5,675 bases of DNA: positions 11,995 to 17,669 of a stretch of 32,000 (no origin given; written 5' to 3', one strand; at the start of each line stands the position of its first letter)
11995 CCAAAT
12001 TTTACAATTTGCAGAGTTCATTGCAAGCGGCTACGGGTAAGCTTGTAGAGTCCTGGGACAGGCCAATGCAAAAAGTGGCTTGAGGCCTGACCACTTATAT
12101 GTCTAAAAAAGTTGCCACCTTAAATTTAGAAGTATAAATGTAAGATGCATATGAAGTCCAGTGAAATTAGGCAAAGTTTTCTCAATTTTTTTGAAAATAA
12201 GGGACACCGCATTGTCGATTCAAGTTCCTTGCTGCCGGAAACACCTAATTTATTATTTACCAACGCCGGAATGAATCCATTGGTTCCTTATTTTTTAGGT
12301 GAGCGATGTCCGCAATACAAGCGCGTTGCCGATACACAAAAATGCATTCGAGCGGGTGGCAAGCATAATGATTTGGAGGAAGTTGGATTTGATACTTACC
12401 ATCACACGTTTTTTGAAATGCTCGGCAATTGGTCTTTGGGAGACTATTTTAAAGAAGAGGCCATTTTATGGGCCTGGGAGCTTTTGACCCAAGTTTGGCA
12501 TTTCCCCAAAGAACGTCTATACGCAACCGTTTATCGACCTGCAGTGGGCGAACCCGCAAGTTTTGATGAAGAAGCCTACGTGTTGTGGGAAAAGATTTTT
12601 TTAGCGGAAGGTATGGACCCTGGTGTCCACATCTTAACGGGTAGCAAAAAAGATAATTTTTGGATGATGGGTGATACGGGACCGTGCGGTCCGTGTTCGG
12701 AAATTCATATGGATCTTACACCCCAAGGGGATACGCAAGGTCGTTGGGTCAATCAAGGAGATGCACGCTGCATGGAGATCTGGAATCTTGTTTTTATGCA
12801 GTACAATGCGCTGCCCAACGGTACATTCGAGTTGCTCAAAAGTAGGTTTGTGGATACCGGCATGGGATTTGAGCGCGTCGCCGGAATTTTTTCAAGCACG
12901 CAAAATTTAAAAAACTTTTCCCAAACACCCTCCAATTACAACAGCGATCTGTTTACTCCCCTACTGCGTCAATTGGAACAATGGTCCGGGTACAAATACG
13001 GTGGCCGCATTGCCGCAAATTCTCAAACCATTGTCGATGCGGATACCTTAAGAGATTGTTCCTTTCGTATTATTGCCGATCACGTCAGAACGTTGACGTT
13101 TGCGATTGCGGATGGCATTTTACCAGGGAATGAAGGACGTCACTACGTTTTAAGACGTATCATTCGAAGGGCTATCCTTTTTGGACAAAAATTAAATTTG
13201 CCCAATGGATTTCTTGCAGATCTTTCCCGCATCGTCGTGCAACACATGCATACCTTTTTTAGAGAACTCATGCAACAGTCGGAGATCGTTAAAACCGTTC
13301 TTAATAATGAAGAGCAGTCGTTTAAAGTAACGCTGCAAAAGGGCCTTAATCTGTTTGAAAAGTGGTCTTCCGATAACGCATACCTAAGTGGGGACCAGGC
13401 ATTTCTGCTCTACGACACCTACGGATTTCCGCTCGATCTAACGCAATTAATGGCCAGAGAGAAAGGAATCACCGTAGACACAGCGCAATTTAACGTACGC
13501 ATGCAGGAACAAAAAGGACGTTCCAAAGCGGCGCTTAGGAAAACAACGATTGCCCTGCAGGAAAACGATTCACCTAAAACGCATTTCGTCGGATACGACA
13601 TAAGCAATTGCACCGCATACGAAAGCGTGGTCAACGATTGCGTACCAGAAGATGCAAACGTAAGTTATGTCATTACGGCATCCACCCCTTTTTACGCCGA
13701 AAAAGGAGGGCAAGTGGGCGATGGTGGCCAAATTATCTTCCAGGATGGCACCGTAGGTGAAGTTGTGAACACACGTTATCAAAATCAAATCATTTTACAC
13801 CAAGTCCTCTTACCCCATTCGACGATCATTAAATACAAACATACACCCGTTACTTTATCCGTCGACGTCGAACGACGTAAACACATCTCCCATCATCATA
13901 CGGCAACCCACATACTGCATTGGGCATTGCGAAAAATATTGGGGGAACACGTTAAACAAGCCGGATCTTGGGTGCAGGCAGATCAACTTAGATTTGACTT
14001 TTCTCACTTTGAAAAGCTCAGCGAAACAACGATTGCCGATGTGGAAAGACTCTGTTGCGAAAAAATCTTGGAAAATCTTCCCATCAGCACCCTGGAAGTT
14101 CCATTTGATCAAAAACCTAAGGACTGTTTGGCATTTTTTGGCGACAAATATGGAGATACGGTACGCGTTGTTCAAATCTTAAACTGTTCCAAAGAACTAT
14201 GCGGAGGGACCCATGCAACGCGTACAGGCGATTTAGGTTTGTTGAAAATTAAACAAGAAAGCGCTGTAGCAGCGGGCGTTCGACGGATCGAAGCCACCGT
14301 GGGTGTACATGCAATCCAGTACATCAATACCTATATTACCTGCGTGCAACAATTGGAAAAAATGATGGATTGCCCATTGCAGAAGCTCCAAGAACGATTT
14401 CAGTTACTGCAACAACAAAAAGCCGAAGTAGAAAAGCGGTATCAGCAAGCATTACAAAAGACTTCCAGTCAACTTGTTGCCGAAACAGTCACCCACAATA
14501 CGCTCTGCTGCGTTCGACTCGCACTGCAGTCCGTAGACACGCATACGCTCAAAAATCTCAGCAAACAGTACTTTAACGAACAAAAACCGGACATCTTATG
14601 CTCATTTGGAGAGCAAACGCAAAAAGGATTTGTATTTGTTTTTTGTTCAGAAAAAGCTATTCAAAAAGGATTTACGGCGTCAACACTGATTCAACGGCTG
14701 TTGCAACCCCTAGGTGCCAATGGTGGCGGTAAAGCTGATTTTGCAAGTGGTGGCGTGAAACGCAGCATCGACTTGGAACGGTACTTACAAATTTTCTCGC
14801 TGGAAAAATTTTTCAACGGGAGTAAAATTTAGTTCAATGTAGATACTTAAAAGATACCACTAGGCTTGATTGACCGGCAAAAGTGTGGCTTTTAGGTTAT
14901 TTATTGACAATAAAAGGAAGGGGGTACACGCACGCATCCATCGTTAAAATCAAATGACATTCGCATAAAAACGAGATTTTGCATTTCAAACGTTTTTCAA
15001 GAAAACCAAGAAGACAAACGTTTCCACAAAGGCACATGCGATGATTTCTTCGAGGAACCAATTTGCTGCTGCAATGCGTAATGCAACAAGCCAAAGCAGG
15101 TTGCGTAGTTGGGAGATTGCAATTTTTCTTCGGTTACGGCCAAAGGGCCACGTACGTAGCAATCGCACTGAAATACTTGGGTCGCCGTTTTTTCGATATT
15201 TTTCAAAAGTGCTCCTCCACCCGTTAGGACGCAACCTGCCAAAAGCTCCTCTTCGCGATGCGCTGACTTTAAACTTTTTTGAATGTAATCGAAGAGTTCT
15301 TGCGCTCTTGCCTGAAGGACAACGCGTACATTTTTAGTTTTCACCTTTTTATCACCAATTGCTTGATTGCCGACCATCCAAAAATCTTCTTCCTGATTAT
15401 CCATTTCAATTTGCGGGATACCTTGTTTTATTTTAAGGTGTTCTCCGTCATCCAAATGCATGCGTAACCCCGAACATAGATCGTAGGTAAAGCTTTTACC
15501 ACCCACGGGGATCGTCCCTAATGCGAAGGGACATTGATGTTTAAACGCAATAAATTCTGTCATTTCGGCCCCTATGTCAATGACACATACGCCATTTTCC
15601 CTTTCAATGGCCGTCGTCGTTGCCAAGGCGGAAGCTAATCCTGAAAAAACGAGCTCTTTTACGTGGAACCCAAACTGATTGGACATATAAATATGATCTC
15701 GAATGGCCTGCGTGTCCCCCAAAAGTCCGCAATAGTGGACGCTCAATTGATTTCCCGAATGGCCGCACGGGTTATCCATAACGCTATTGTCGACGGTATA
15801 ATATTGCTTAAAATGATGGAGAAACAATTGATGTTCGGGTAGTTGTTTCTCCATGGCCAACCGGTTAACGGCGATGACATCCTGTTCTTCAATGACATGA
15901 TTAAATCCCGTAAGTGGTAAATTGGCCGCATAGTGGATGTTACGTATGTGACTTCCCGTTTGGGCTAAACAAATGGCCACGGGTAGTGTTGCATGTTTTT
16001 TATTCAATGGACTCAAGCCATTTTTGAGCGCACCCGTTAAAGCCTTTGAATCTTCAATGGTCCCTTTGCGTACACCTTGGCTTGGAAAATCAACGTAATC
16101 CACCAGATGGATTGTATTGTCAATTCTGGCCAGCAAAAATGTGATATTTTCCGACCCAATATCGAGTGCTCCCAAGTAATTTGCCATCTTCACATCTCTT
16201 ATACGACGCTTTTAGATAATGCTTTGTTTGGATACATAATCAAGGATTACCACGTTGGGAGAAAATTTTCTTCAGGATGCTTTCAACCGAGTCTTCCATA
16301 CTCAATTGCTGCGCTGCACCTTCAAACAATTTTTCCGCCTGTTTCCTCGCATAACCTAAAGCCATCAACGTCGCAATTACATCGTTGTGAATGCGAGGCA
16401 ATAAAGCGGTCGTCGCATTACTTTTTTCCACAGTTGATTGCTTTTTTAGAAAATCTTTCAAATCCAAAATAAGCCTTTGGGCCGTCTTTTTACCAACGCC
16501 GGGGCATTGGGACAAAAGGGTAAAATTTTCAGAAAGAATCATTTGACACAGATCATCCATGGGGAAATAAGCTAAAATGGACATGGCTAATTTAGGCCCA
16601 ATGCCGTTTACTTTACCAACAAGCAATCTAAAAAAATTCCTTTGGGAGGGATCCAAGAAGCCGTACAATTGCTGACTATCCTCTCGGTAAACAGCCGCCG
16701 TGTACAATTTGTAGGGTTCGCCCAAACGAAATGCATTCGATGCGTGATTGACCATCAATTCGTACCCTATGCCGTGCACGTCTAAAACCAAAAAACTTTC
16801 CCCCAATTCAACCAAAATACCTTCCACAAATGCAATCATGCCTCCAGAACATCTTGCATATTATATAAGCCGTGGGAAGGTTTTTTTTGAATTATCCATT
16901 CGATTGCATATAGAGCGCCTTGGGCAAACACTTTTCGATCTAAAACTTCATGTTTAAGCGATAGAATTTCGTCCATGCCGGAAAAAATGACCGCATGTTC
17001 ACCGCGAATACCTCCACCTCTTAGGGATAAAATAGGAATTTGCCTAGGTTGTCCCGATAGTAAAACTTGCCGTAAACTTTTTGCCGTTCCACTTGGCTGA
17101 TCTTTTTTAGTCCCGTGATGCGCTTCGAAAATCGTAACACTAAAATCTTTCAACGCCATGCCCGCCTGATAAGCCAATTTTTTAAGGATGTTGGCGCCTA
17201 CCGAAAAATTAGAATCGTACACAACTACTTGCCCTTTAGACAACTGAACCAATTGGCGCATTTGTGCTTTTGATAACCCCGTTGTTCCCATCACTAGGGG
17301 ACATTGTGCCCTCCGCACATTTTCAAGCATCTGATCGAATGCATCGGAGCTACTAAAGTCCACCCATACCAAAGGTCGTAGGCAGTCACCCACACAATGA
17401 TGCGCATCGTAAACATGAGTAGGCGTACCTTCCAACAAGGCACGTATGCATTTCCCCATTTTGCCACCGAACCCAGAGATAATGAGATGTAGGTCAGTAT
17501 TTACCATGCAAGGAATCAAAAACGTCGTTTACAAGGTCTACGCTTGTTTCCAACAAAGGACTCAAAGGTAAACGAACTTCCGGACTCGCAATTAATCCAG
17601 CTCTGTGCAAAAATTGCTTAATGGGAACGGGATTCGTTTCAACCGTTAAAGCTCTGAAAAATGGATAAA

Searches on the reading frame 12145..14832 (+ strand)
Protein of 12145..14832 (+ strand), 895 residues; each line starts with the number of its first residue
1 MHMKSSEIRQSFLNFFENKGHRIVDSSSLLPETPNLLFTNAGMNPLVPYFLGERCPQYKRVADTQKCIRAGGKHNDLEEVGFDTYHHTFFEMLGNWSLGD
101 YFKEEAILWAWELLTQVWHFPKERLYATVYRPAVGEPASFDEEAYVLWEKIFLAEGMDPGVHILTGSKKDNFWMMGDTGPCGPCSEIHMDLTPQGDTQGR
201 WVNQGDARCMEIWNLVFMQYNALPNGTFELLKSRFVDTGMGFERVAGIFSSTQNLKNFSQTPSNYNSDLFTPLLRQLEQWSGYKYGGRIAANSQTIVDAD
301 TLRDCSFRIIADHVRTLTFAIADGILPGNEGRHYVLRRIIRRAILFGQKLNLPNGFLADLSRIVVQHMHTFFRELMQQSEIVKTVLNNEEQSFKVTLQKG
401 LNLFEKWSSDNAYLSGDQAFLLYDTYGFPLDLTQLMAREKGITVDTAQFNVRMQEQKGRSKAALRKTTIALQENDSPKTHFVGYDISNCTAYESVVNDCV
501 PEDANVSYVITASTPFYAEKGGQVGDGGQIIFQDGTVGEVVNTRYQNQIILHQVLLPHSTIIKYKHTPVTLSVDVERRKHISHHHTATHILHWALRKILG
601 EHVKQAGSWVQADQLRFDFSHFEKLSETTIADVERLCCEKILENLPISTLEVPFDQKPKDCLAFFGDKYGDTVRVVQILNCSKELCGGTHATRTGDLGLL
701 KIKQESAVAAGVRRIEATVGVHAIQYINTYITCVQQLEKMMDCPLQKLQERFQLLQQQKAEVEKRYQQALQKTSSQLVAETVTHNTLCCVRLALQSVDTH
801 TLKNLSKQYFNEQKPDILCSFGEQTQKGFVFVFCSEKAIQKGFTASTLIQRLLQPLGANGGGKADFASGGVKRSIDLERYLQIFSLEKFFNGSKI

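Call 10: search_protein_families(library=pfam, proteins=[window:12145-14832:+], max_evalue=0.01)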
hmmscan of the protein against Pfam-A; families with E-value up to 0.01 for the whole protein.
window:12145-14832:+ (895 aa): 3 families
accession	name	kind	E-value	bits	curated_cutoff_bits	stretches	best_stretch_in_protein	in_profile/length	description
PF01411.24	tRNA-synt_2c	-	1.2e-171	572.5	30.3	1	7-561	1-538/552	tRNA synthetases class II (A)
PF07973.19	tRNA_SAD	-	4.8e-13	49.3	24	1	673-716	1-44/44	Threonyl and Alanyl tRNA synthetase second additional domain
PF02272.25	DHHA1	-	1.4e-05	25.9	25.9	1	797-883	13-95/102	DHHA1 domain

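Call 62: find_encoding_contigs(protein=window:12145-14832:+, flank=10000, max_places=3)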
Protein window:12145-14832:+ (895 aa): no gene with exactly this product is on record in the collection.

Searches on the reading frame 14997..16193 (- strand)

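Call 11: search_protein_families(library=pfam, proteins=[window:14997-16193:-], max_evalue=0.01)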
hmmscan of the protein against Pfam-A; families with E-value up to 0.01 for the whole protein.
window:14997-16193:- (398 aa): 4 families
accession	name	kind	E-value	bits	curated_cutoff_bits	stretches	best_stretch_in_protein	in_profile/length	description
PF14450.12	FtsA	-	1.5e-23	84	31.8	1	203-368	1-127/127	Cell division protein FtsA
PF02491.25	SHS2_FTSA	-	2.8e-09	37.6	25.4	1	80-153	1-74/79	SHS2 domain inserted in FTSA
PF06723.19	MreB_Mbl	-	3.2e-09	36.5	27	1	172-344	117-300/327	MreB/Mbl protein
PF11104.14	PilM_2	-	1.1e-05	25.1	27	0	197-261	177-241/340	Type IV pilus assembly protein PilM;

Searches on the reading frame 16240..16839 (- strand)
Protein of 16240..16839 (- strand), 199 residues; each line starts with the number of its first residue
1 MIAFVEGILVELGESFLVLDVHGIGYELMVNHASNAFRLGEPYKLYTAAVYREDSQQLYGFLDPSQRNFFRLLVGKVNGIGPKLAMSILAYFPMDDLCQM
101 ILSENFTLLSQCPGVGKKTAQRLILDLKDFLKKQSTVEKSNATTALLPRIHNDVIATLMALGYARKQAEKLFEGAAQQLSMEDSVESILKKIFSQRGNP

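Call 11: search_protein_families(library=pfam, proteins=[window:16240-16839:-], max_evalue=0.01)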
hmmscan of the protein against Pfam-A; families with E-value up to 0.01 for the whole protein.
window:16240-16839:- (199 aa): 9 families
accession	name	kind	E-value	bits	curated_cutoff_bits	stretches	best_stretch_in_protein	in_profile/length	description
PF01330.27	RuvA_N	-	2.8e-17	63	23.6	1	1-60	1-61/61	RuvA N terminal domain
PF14520.12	HHH_5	-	1.9e-13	51.1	27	1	75-129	5-57/57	Helix-hairpin-helix domain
PF00633.29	HHH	-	6.9e-07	29.2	24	0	109-123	13-27/30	Helix-hairpin-helix motif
PF07499.19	RuvA_C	-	4e-06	27.6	24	1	151-190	3-44/47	RuvA, C-terminal domain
PF11798.14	IMS_HHH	-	2.5e-05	24.7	24.4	0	109-123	13-27/32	IMS family HHH motif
PF21176.3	RecR_HhH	-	8.5e-05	22.7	27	1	109-127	8-26/45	RecR, helix-hairpin-helix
PF12826.13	HHH_2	-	0.0024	18.5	27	0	76-101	39-64/64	Helix-hairpin-helix motif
PF01367.25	5_3_exonuc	-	0.0031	18.4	40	0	111-130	22-41/97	5'-3' exonuclease, C-terminal SAM fold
PF12836.13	HHH_3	-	0.005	17.3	27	0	107-124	14-31/65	Helix-hairpin-helix motif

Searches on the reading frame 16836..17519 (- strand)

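Call 11: search_protein_families(library=pfam, proteins=[window:16836-17519:-], max_evalue=0.01)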
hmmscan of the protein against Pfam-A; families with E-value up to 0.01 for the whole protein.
window:16836-17519:- (227 aa): 2 families
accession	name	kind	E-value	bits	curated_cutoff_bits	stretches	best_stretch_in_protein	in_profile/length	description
PF05173.19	DapB_C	-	1.3e-34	119.3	27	1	108-225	1-121/121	Dihydrodipicolinate reductase, C-terminus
PF01113.26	DapB_N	-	4e-13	50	25.6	1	50-105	69-124/124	Dihydrodipicolinate reductase, N-terminus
